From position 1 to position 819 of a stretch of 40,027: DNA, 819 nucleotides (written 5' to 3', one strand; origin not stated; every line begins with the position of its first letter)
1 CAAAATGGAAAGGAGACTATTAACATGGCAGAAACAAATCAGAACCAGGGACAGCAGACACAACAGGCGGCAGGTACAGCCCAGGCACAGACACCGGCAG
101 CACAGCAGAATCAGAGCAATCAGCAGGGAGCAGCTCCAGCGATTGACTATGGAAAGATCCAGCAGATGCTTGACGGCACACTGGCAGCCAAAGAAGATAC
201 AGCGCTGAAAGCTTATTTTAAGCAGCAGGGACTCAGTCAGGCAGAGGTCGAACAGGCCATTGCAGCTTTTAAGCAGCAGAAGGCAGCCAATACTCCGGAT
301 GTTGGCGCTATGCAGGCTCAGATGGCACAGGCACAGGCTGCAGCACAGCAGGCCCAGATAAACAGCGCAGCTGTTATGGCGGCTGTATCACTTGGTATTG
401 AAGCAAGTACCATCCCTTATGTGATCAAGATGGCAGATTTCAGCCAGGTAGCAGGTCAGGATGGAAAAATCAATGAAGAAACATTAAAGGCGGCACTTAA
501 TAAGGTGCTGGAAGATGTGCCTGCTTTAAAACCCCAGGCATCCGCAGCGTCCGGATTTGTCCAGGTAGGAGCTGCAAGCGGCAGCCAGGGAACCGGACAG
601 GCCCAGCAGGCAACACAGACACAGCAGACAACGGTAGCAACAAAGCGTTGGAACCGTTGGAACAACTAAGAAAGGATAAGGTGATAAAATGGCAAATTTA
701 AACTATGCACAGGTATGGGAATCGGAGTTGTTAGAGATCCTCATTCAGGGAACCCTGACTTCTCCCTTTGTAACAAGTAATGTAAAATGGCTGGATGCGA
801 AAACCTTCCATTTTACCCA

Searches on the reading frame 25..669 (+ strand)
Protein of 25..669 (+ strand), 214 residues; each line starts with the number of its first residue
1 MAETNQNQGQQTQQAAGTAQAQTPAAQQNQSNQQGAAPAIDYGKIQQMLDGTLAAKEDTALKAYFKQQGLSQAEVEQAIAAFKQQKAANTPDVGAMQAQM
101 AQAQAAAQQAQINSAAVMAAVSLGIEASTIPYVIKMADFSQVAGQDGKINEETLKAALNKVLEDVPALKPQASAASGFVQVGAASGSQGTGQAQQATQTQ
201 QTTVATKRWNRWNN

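Call 6: search_protein_families(library=pfam, proteins=[window:25-669:+], max_evalue=0.01)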
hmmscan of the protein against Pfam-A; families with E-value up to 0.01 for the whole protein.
window:25-669:+ (214 aa): 0 families

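Call 7: search_protein_families(library=phrogs, proteins=[window:25-669:+], max_evalue=0.001)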
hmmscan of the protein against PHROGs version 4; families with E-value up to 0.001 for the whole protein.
window:25-669:+ (214 aa): 1 family
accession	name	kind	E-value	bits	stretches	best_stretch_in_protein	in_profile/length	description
phrog_2303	-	head and packaging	6.4e-37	128.5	1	2-195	15-206/219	head scaffolding protein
